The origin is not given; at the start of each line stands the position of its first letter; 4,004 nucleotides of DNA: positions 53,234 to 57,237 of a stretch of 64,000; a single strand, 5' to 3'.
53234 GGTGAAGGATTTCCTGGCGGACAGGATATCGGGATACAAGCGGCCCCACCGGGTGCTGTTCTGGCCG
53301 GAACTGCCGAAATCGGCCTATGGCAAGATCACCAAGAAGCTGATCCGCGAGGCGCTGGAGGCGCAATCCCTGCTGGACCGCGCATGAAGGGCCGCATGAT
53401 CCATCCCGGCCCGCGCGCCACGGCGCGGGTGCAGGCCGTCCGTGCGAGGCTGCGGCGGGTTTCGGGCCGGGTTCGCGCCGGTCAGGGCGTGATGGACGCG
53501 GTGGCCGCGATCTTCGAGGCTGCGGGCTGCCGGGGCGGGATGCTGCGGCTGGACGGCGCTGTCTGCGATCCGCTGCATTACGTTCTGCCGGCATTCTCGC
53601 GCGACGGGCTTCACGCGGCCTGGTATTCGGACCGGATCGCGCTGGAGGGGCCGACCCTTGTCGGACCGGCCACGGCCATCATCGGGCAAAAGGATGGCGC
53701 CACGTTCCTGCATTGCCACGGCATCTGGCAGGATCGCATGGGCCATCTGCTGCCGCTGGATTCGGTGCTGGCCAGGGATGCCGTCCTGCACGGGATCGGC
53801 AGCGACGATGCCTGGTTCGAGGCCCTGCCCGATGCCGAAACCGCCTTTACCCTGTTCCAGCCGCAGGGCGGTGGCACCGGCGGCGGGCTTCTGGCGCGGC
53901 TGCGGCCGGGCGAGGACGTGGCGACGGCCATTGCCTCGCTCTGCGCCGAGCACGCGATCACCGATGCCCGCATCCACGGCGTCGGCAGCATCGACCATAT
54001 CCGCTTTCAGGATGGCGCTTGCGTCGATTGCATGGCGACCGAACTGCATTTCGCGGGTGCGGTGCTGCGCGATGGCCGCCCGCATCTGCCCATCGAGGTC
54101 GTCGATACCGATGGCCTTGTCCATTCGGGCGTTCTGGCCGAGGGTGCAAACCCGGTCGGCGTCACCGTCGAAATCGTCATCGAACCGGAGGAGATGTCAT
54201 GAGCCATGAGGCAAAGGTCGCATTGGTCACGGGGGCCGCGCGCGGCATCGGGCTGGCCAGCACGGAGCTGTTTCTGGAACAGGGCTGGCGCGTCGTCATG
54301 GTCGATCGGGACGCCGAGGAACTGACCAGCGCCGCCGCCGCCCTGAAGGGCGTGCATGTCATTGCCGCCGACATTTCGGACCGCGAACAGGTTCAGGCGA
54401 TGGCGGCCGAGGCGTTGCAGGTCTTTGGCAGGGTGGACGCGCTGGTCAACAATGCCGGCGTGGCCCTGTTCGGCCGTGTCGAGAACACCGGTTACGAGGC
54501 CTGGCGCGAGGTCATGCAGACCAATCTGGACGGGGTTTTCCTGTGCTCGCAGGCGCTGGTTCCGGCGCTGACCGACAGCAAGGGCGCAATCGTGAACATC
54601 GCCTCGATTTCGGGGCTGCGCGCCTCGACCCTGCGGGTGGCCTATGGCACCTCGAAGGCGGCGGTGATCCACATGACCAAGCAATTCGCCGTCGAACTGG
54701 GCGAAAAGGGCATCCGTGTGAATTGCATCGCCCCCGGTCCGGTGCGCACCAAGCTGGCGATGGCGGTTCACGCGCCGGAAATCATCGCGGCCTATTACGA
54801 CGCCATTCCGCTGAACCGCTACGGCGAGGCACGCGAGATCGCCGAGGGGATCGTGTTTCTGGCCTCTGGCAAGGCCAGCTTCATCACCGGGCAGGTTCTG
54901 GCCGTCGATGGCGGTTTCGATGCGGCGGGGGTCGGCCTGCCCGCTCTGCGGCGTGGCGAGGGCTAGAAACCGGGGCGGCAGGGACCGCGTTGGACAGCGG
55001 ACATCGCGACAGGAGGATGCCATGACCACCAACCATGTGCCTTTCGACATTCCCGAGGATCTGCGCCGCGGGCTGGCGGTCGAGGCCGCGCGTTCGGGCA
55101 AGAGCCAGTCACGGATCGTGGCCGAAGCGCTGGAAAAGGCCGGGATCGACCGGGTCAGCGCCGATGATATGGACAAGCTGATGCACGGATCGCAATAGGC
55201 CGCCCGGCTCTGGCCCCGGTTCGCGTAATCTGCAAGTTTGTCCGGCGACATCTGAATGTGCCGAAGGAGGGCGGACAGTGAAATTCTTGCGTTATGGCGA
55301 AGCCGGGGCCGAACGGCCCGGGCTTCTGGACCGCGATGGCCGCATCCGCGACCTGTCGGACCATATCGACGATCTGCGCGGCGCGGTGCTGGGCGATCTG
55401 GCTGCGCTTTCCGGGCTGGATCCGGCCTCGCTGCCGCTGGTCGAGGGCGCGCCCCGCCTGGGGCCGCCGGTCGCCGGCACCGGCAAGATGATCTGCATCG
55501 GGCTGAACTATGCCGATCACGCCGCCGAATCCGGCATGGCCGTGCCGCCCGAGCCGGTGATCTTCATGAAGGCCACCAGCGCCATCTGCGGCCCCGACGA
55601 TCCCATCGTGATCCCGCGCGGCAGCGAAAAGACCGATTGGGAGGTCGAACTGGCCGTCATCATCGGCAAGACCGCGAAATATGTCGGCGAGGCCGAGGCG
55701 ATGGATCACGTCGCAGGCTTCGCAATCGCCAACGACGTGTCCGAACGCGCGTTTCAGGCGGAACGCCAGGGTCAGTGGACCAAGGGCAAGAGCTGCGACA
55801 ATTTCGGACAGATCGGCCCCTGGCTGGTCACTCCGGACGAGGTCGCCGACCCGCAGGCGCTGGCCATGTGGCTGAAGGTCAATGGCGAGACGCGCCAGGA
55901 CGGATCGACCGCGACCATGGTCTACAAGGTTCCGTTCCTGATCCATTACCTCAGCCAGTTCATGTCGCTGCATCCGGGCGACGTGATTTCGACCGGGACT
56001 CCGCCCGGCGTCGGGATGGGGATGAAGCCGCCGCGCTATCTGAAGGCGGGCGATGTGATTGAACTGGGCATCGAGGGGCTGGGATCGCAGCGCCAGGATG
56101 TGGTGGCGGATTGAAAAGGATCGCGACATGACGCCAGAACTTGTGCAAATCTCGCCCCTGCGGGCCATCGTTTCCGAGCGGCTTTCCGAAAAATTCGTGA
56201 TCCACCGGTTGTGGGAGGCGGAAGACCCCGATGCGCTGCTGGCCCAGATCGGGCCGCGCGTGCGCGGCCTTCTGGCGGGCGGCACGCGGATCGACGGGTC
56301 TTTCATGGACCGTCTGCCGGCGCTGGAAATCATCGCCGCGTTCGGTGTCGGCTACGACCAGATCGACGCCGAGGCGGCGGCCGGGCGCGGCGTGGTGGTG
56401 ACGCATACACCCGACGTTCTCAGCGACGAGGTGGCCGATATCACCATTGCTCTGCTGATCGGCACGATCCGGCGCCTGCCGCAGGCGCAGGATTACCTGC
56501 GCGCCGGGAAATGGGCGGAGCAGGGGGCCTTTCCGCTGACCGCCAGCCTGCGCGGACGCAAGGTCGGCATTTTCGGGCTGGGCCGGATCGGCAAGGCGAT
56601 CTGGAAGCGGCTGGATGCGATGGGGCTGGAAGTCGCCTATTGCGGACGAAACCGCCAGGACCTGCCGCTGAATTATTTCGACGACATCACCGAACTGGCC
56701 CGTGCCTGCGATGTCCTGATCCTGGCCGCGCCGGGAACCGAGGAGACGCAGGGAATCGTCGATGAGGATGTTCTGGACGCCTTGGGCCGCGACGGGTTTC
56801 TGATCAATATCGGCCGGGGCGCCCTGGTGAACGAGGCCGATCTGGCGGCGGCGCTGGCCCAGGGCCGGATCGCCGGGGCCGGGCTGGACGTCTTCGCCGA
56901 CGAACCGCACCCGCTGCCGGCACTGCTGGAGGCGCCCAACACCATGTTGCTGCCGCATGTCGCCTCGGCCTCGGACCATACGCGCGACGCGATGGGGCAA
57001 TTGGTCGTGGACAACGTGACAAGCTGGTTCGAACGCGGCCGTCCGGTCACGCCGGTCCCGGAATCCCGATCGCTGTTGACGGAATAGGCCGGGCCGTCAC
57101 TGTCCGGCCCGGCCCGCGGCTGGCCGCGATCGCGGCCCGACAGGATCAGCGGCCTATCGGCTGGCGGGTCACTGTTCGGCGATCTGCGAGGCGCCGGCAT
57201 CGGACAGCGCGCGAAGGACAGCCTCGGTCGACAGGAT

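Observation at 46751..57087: Uncharacterised CoA-dependent acid catabolism: TRAP, acyl-CoA ligase, SCP2-type thiolase, tandem PPC protein and SDR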

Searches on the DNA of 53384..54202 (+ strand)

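Call 41: search_dna_similar(query=L001:3400-11600:+, collection=plasmids, mode=near, max_rows=15)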
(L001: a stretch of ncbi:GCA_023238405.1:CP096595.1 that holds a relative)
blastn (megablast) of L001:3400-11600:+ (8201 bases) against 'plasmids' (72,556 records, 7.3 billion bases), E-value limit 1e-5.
Records with a match: 53; places in all: 53; records where one place covers at least 80% of the query: 11.
Best place of each record, by identity: >=99% 6; 95-99% 2; 90-95% 7; 80-90% 2; 60-80% 36.
By first word of the organism name: Paracoccus 12; Roseomonas 11; Sinorhizobium 4; Skermanella 3; Agrobacterium 3; Alloyangia 2; Chelatococcus 2; Azospirillum 2; Deinococcus 2; Terrarubrum 1; and 11 more.
By predicted mobility (MOB-suite, as given by PLSDB): non-mobilizable 48; mobilizable 3; conjugative 2.
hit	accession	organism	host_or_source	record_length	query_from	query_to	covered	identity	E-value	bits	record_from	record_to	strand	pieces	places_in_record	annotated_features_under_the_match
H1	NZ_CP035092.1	Paracoccus denitrificans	Homo sapiens,cell culture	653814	1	8201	100%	100.0%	0e+0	15145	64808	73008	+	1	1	TRAP transporter large permease subunit | acyl-CoA synthetase | acetyl-CoA acetyltransferase | TRAP transporter substrate-binding protein | IclR family transcriptional regulator | and 2 other names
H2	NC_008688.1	Paracoccus denitrificans PD1222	-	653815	1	8201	100%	100.0%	0e+0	15145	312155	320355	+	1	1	TRAP transporter large permease subunit | acyl-CoA synthetase | acetyl-CoA acetyltransferase | TRAP transporter substrate-binding protein | IclR family transcriptional regulator | and 2 other names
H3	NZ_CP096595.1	Paracoccus denitrificans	mixed culture,activated sludge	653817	1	8201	100%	100.0%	0e+0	15145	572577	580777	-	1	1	TRAP transporter large permease subunit | acyl-CoA synthetase | acetyl-CoA acetyltransferase | TRAP transporter substrate-binding protein | IclR family transcriptional regulator | and 2 other names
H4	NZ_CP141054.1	Paracoccus denitrificans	-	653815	1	8201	100%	100.0%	0e+0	15145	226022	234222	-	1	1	TRAP transporter large permease subunit | acyl-CoA synthetase | acetyl-CoA acetyltransferase | TRAP transporter substrate-binding protein | IclR family transcriptional regulator | and 2 other names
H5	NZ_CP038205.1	Paracoccus pantotrophus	single cell,soil associated with ...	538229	20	8185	100%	92.7%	0e+0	11729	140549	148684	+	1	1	TRAP transporter large permease subunit | acyl-CoA synthetase | acetyl-CoA acetyltransferase | TRAP transporter substrate-binding protein | DUF296 domain-containing protein | and 2 other names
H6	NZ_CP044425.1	Paracoccus pantotrophus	cell culture,denitrifying, ...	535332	20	8185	100%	92.7%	0e+0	11729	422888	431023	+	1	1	TRAP transporter large permease subunit | acyl-CoA synthetase | acetyl-CoA acetyltransferase | TRAP transporter substrate-binding protein | DUF296 domain-containing protein | and 2 other names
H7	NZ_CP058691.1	Paracoccus pantotrophus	pure culture,sewage sludge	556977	29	8190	100%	92.7%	0e+0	11734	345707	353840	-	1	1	TRAP transporter large permease subunit | acyl-CoA synthetase | acetyl-CoA acetyltransferase | TRAP transporter substrate-binding protein | DUF296 domain-containing protein | and 2 other names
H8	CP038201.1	Paracoccus ferrooxidans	single cell,bioreactor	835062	1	8185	100%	92.3%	0e+0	11581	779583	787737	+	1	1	TRAP transporter large permease subunit | acyl-CoA synthetase | thiolase domain-containing protein | TRAP transporter substrate-binding protein | DUF296 domain-containing protein | and 2 other names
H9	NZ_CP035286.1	Paracoccus versutus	whole organism,soil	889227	1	8185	100%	92.2%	0e+0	11531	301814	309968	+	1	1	TRAP transporter large permease subunit | acyl-CoA synthetase | acetyl-CoA acetyltransferase | TRAP transporter substrate-binding protein | DUF296 domain-containing protein | and 2 other names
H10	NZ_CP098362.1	Paracoccus sp. TOH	cell cuture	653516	43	8185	99%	90.2%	0e+0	10615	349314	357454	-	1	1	TRAP transporter large permease subunit | acyl-CoA synthetase | acetyl-CoA acetyltransferase | TRAP transporter substrate-binding protein | helix-turn-helix domain-containing protein | and 2 other names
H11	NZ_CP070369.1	Paracoccus methylovorus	whole organism,grassland soil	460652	20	8185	100%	87.7%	0e+0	9494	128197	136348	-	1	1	TRAP transporter large permease subunit | acyl-CoA synthetase | acetyl-CoA acetyltransferase | TRAP transporter substrate-binding protein | DUF296 domain-containing protein | and 2 other names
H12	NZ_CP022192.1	Alloyangia pacifica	cell culture,oil-contaminated sediment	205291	3120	6580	42%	73.4%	0e+0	1133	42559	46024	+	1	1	acyl-CoA synthetase | acetyl-CoA acetyltransferase | IclR family transcriptional regulator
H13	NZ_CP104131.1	Sinorhizobium sp. K101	Phaseolus vulgaris,cell ...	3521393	736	6581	34%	76.2%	0e+0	1431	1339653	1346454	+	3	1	none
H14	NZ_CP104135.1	Sinorhizobium sp. C101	Phaseolus vulgaris,cell ...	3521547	739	6581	34%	76.2%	0e+0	1431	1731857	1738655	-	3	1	none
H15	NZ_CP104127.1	Sinorhizobium sp. M103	Phaseolus vulgaris,cell ...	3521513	739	6581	34%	76.2%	0e+0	1431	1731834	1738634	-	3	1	none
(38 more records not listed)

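Call 44: get_annotated_region(hit=H2, flank=4000)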
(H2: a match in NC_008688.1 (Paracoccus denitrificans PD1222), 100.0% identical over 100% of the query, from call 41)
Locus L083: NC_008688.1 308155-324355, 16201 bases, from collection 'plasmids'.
description: Paracoccus denitrificans PD1222 plasmid 1, complete sequence
organism: Paracoccus denitrificans PD1222 (NCBI taxid 318586)
taxonomy: Bacteria; Pseudomonadota; Alphaproteobacteria; Rhodobacterales; Paracoccaceae; Paracoccus; Paracoccus denitrificans; Paracoccus denitrificans PD1222
host: -; source: -; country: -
typing (MOB-suite, as given by PLSDB): non-mobilizable; replicon rep_cluster_560,rep_cluster_969
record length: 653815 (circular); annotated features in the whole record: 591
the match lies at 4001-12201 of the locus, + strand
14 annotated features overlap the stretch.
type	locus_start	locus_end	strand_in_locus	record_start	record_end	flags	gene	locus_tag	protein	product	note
CDS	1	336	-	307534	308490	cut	-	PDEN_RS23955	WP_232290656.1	PaaX family transcriptional regulator C-terminal domain-containing protein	-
CDS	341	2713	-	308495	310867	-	-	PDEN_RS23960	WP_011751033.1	penicillin G acylase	GO:0017000 - antibiotic biosynthetic process [Evidence IEA]; GO:0046677 - response to antibiotic [Evidence IEA]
CDS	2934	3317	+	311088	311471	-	-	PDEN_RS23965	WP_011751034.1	DUF6152 family protein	-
CDS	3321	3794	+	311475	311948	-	-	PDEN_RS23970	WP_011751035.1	DUF6644 family protein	-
CDS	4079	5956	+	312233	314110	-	-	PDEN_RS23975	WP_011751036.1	TRAP transporter large permease subunit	-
CDS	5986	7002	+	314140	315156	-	-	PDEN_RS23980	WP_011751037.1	TRAP transporter substrate-binding protein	-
CDS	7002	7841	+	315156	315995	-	-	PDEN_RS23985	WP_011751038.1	IclR family transcriptional regulator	GO:0006355 - regulation of DNA-templated transcription [Evidence IEA]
CDS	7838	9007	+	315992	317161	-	-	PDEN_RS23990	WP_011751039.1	acetyl-CoA acetyltransferase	-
CDS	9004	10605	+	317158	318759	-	-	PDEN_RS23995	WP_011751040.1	acyl-CoA synthetase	-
CDS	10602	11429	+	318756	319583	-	-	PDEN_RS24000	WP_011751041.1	DUF296 domain-containing protein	-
CDS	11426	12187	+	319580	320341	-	-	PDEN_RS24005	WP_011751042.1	SDR family oxidoreductase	-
CDS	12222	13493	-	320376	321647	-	-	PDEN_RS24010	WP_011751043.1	MgtC/SapB family protein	-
CDS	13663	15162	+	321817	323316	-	-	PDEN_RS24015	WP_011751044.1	phosphomannomutase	-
CDS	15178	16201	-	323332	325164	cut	ftsH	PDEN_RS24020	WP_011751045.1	ATP-dependent zinc metalloprotease FtsH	GO:0051301 - cell division [Evidence IEA]; GO:0006508 - proteolysis [Evidence IEA]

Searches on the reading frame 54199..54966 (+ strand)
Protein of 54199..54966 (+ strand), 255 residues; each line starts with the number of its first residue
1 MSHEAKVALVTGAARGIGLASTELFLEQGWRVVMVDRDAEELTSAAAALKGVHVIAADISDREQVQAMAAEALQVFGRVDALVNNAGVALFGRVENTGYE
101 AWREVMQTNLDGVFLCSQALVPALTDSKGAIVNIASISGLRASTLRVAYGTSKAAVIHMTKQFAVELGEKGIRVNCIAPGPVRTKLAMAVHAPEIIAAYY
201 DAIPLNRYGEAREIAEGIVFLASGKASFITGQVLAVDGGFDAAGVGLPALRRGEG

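Call 5: search_protein_families(library=pfam, proteins=[window:54199-54966:+])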
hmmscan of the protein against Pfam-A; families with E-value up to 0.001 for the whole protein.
window:54199-54966:+ (255 aa): 5 families
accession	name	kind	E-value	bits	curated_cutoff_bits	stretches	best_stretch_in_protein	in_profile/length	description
PF13561.12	adh_short_C2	-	4.5e-68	229.8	27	1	12-240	1-235/236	Enoyl-(Acyl carrier protein) reductase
PF00106.31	adh_short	-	3.9e-57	193.3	26.6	1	6-191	1-191/195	short chain dehydrogenase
PF08659.16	KR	-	1.2e-13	51.8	22.6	1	8-178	3-174/180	KR domain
PF01370.27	Epimerase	-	7.4e-07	29.3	20.9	1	8-111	1-97/240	NAD dependent epimerase/dehydratase family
PF13460.12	NAD_binding_10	-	0.00049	20.4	27.2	1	12-76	1-65/184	NAD(P)H-binding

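Call 6: search_protein_families(library=ncbifam, proteins=[window:54199-54966:+])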
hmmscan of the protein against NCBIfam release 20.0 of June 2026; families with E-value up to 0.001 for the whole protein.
window:54199-54966:+ (255 aa): 233 families (the best 25 are shown)
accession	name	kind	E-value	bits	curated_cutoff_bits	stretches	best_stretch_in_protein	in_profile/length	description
NF052558.1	MBtsdlDhBudC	equivalog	1.2e-74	251.1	270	1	4-243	2-244/250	meso-2,3-butanediol dehydrogenase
NF005559.1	PRK07231.1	subfamily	1.9e-70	237.2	215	1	4-240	3-247/249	glucose 1-dehydrogenase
NF009466.0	PRK12826.1-2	subfamily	3.2e-63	213.5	222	1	4-240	2-244/248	3-oxoacyl-ACP reductase FabG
NF004198.0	PRK05653.1-3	equivalog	3.2e-63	213.5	296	1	2-240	4-246/248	3-oxoacyl-ACP reductase FabG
NF004791.0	PRK06138.1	equivalog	1.7e-62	211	312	1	4-242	4-251/252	SDR family oxidoreductase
NF006070.0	PRK08213.1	subfamily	2e-60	204.5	279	1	5-242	12-258/259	gluconate 5-dehydrogenase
TIGR01830.1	3oxo_ACP_reduc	equivalog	4.8e-59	200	297.75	1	8-240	1-238/239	3-oxoacyl-[acyl-carrier-protein] reductase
NF005067.0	PRK06484.1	equivalog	8.1e-59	199.5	713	1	3-244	7-255/524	short chain dehydrogenase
NF005309.0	PRK06841.1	subfamily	1.1e-57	195.5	286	1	4-240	14-252/255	GolD/DthD family dehydrogenase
NF009464.0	PRK12824.1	subfamily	1.3e-57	195.2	269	1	5-240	2-242/245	3-oxoacyl-ACP reductase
NF004818.0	PRK06172.1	equivalog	9.8e-54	182.3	336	1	3-242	5-252/253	SDR family oxidoreductase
NF005446.0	PRK07035.1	equivalog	2.1e-53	181.2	373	1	4-240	10-253/255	SDR family oxidoreductase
NF006693.0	PRK09242.1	equivalog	3.7e-53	180.3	328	1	5-244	10-257/258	SDR family oxidoreductase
NF004713.0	PRK06057.1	equivalog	4.6e-53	180.3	404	1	5-245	9-254/257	3-oxoacyl-ACP reductase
NF049979.1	AlphHSDSHdhA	equivalog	5.7e-53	180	350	1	4-243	2-249/258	7alpha-hydroxysteroid dehydrogenase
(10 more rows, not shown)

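Call 26: search_solved_structures(query=window:54199-54966:+, max_evalue=1e-40)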
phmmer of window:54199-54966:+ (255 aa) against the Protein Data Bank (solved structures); distinct sequences matched with E-value up to 1e-40: 12.
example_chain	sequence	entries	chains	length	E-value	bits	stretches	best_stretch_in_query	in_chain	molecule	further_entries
4nbu_A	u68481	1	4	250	2.8e-48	167.8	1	4-240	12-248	3-oxoacyl-(Acyl-carrier-protein) reductase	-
5ha5_A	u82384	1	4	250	3.9e-44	154.2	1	5-243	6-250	Brucella ovis oxidoreductase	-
5er6_A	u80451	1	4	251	3.9e-44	154.2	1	5-243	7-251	Oxidoreductase, short chain dehydrogenase/reductase family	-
4wec_A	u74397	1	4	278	8e-44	153.2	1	5-244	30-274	Short chain dehydrogenase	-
6xew_A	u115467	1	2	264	1.6e-42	148.9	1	5-243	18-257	2,3-butanediol dehydrogenase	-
6vsp_A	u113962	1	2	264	1.8e-42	148.8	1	5-246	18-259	2,3-butanediol dehydrogenase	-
5x8h_A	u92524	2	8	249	2.2e-42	148.4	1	5-242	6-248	Short-chain dehydrogenase reductase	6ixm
2wdz_A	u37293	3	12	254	2.9e-42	148.1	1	7-240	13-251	SHORT-CHAIN DEHYDROGENASE/REDUCTASE | GALACTITOL DEHYDROGENASE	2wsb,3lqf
6xex_A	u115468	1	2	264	1e-41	146.3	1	5-246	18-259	2,3-butanediol dehydrogenase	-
7pcs_B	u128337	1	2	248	4.2e-41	144.3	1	4-240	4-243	BbsD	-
2uvd_A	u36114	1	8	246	5e-41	144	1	5-240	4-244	3-OXOACYL-(ACYL-CARRIER-PROTEIN) REDUCTASE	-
4dqx_A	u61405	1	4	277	8.8e-41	143.2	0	5-241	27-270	Probable oxidoreductase protein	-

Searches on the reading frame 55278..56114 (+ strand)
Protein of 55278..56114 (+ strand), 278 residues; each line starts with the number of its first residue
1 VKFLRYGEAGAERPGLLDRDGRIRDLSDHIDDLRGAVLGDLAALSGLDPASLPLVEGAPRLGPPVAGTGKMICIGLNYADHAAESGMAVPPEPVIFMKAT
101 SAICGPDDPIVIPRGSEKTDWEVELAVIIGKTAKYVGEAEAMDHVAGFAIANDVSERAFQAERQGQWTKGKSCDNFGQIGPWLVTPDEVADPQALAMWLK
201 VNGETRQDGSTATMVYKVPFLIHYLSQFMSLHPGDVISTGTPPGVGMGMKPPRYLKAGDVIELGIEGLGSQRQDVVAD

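Call 5: search_protein_families(library=pfam, proteins=[window:55278-56114:+])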
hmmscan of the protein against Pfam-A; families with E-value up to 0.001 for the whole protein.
window:55278-56114:+ (278 aa): 1 family
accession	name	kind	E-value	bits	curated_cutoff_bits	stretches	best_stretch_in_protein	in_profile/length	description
PF01557.24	FAA_hydrolase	-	1.9e-77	260.2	23.9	1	70-276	1-214/214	Fumarylacetoacetate (FAA) hydrolase C-terminal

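Call 6: search_protein_families(library=ncbifam, proteins=[window:55278-56114:+])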
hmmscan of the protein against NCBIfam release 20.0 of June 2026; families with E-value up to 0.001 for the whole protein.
window:55278-56114:+ (278 aa): 7 families
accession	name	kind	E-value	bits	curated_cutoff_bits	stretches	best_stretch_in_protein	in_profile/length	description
NF053535.1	DhyDRhmHlse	equivalog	1e-124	415.5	500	1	1-277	1-280/284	2,4-didehydro-3-deoxy-L-rhamnonate hydrolase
TIGR02303.1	HpaG-C-term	equivalog_domain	5e-56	189.9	276.4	1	64-276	39-243/245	4-hydroxyphenylacetate degradation bifunctional isomerase/decarboxylase, C-terminal subunit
NF011750.0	PRK15203.1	equivalog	2.1e-48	165.2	811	1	66-271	220-418/429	4-hydroxyphenylacetate degradation bifunctional isomerase/decarboxylase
NF007967.0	PRK10691.1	equivalog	1.7e-45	155.1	201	1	69-264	17-208/219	fumarylacetoacetate hydrolase family protein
NF009399.0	PRK12764.1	equivalog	2.5e-38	132.4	444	1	67-267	20-211/501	fumarylacetoacetate hydrolase family protein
TIGR02305.1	HpaG-N-term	equivalog_domain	3e-34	118.3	228.65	1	88-270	28-200/205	4-hydroxyphenylacetate degradation bifunctional isomerase/decarboxylase, N-terminal subunit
TIGR01266.1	fum_ac_acetase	equivalog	0.00038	19.4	375.3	1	116-188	194-269/420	fumarylacetoacetase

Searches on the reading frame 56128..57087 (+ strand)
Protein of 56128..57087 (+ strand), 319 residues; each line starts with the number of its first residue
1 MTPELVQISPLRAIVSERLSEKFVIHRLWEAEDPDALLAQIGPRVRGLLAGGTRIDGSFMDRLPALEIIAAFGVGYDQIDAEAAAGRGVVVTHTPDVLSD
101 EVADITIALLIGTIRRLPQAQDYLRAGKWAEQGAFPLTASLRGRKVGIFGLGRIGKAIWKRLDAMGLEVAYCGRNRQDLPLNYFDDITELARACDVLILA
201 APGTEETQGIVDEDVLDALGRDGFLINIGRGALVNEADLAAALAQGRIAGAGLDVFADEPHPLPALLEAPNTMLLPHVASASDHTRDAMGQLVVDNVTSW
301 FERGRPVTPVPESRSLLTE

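Call 5: search_protein_families(library=pfam, proteins=[window:56128-57087:+])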
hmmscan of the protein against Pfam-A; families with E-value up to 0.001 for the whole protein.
window:56128-57087:+ (319 aa): 3 families
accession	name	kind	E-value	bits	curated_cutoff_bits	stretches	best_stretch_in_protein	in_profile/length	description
PF02826.25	2-Hacid_dh_C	-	1.1e-48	165.4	25.1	1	107-279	1-178/178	D-isomer specific 2-hydroxyacid dehydrogenase, NAD binding domain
PF00389.36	2-Hacid_dh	-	4.1e-21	75.5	24.6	1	11-310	7-133/134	D-isomer specific 2-hydroxyacid dehydrogenase, catalytic domain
PF03446.21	NAD_binding_2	-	0.0006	20.3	21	0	145-246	1-110/161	NAD binding domain of 6-phosphogluconate dehydrogenase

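Call 6: search_protein_families(library=ncbifam, proteins=[window:56128-57087:+])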
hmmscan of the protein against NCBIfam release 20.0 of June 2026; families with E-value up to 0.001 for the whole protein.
window:56128-57087:+ (319 aa): 22 families
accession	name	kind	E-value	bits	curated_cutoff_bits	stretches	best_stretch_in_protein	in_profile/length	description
NF009714.1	PRK13243.1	equivalog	5e-60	203.6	455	1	53-305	55-316/332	glyoxylate reductase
NF011938.0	PRK15409.1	equivalog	5.9e-51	173.4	492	1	1-298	1-306/324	glyoxylate/hydroxypyruvate reductase GhrB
TIGR01327.1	PGDH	equivalog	1.8e-50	172.2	454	1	50-300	47-300/525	phosphoglycerate dehydrogenase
NF005069.0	PRK06487.1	equivalog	1.1e-40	139.7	448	1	49-306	53-315/320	2-hydroxyacid dehydrogenase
NF041369.1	Dhydh_Halo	equivalog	2.2e-40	138.8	400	1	67-299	57-293/305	D-2-hydroxyacid dehydrogenase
NF008759.0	PRK11790.1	equivalog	6.3e-40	137.1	404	1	31-308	42-324/410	phosphoglycerate dehydrogenase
NF006263.0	PRK08410.1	equivalog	4e-39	134.8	389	1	55-303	53-309/311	D-2-hydroxyacid dehydrogenase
NF005750.0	PRK07574.1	equivalog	2.7e-34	118.9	329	1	61-302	110-358/386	NAD-dependent formate dehydrogenase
NF005387.0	PRK06932.1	equivalog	1.4e-33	116.3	492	1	58-302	58-311/314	2-hydroxyacid dehydrogenase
NF000492.1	vanH_gen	exception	8.1e-27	94.1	540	1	67-259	68-255/312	D-lactate dehydrogenase VanH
NF001309.0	PRK00257.1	equivalog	2.3e-22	79.5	434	1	139-303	112-280/379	4-phosphoerythronate dehydrogenase PdxB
NF012013.0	PRK15469.1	equivalog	2.5e-21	76.1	403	1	144-307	137-302/312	glyoxylate/hydroxypyruvate reductase GhrA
NF000004.1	vanH-D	exception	2.7e-21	76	550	1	68-259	75-261/323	D-lactate dehydrogenase VanH-D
NF000128.1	vanH-Sc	exception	4.3e-21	75.4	650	1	68-259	89-275/337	D-lactate dehydrogenase VanH-Sc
NF006374.0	PRK08605.1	subfamily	1.1e-20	74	356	1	68-263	72-270/332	D-lactate dehydrogenase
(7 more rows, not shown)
